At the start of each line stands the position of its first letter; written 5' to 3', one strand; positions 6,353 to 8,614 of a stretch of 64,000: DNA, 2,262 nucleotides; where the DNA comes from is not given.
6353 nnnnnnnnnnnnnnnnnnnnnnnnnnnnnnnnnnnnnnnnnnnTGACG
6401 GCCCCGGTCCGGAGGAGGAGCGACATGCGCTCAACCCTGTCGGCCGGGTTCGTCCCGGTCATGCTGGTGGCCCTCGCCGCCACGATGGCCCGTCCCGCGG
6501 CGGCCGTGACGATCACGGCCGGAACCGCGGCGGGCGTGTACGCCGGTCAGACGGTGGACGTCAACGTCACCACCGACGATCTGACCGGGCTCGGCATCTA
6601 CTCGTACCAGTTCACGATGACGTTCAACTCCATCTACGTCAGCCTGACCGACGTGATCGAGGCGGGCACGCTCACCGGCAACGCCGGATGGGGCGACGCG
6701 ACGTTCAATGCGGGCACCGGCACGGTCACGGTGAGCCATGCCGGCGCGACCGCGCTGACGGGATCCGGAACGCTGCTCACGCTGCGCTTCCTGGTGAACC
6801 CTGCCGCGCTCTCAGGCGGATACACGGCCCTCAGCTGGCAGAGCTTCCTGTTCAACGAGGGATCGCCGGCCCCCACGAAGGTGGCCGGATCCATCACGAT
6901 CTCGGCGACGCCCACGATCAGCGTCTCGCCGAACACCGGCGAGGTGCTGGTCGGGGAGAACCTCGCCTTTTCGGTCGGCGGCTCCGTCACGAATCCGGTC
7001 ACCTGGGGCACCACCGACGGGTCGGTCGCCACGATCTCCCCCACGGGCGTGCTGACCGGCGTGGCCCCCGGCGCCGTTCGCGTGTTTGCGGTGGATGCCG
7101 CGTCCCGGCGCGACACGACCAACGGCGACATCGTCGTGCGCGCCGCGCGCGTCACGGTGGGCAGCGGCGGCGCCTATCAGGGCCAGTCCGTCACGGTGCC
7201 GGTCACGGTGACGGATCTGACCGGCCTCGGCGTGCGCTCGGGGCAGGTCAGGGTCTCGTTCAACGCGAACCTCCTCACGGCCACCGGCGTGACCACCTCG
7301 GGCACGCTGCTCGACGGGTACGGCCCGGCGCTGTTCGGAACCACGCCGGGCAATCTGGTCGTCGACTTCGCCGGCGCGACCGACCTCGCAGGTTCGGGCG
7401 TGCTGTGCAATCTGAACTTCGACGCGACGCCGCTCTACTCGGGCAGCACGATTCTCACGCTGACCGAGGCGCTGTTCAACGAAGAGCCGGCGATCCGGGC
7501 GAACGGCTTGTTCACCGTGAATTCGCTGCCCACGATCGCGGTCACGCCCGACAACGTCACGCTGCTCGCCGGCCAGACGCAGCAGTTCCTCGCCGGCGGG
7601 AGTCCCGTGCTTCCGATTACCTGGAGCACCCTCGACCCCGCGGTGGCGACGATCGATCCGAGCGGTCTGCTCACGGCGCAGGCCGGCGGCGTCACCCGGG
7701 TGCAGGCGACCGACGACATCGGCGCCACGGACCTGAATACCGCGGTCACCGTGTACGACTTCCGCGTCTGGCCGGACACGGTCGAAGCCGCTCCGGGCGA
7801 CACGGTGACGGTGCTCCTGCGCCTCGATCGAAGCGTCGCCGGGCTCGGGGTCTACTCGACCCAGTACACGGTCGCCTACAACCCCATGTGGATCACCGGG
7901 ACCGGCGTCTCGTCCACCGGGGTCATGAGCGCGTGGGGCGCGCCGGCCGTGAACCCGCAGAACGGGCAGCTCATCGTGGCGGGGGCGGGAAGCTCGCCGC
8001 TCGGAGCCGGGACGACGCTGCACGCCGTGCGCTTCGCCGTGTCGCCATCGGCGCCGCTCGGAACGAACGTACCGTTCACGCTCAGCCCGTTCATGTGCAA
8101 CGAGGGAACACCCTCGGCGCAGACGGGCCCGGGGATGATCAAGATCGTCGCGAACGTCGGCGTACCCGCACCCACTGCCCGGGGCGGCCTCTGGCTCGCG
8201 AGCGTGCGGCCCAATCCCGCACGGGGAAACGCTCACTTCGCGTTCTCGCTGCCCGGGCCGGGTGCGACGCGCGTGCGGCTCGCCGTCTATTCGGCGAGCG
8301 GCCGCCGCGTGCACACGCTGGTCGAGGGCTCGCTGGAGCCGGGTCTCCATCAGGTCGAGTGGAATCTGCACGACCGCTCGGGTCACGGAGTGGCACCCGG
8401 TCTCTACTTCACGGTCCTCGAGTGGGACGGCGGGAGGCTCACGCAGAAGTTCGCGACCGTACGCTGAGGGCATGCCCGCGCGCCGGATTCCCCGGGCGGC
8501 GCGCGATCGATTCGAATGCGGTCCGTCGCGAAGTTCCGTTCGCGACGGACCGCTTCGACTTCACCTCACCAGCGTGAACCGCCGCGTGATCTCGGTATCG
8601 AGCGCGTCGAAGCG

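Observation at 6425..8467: Scaffoldin-like protein with three cohesin-like modules interleaved with Big_2 domains, immediately downstream of the dockerin-bearing giant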

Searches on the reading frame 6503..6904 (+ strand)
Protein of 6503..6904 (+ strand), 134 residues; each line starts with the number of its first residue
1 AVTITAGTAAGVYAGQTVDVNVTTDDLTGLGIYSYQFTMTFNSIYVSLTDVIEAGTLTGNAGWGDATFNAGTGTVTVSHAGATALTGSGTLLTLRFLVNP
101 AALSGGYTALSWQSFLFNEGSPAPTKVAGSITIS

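Call 88: search_protein_families(library=pfam, proteins=[window:6503-6904:+], max_evalue=10)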
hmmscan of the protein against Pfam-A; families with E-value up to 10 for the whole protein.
window:6503-6904:+ (134 aa): 1 family
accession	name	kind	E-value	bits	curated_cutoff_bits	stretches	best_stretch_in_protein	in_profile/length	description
PF00963.24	Cohesin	-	2.5e-11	44.4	24.1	1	2-132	1-138/139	Cohesin domain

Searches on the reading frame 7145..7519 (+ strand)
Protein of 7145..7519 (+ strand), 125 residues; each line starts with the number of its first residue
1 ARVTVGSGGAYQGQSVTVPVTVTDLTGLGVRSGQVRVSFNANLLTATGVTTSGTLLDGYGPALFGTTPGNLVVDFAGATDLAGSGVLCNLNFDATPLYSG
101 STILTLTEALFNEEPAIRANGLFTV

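Call 88: search_protein_families(library=pfam, proteins=[window:7145-7519:+], max_evalue=10)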
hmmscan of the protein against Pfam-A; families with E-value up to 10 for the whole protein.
window:7145-7519:+ (125 aa): 2 families
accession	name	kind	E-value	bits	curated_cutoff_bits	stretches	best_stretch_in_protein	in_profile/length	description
PF00963.24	Cohesin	-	1.2e-09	38.9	24.1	1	3-97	3-104/139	Cohesin domain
PF16640.11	Big_3_5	-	2.9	9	35.5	1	9-82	7-76/88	Bacterial Ig-like domain (group 3)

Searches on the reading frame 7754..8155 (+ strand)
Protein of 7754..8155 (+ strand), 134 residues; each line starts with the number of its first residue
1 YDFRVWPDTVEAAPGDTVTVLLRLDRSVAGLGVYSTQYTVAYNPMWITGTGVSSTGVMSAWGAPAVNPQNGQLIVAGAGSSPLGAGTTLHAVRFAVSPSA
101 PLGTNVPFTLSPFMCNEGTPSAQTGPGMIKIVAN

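Call 88: search_protein_families(library=pfam, proteins=[window:7754-8155:+], max_evalue=10)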
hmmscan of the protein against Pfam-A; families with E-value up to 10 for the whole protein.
window:7754-8155:+ (134 aa): 3 families
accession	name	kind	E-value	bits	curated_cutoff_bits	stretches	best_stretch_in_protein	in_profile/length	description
PF00963.24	Cohesin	-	2.6e-06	28.1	24.1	1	8-106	6-111/139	Cohesin domain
PF00421.24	PSII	-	0.05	12.8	25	1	1-77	118-201/500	Photosystem II protein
PF00121.24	TIM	-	0.26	11.2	20.1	1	23-55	142-175/245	Triosephosphate isomerase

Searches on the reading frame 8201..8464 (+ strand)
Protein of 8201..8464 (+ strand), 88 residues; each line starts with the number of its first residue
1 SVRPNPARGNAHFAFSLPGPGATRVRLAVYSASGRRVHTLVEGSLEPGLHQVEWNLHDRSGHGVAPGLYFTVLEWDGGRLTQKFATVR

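Call 88: search_protein_families(library=pfam, proteins=[window:8201-8464:+], max_evalue=10)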
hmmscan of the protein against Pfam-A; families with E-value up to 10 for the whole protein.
window:8201-8464:+ (88 aa): 3 families
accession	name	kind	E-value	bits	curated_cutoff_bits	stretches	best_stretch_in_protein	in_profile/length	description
PF13860.13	FlgD_ig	-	5.8e-08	33.1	27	1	11-69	10-69/79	FlgD Ig-like domain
PF18962.6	Por_Secre_tail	-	0.042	14.6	27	1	4-84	3-73/75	Secretion system C-terminal sorting domain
PF04234.18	CopC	-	0.082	14.4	23.3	1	32-72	53-92/92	CopC domain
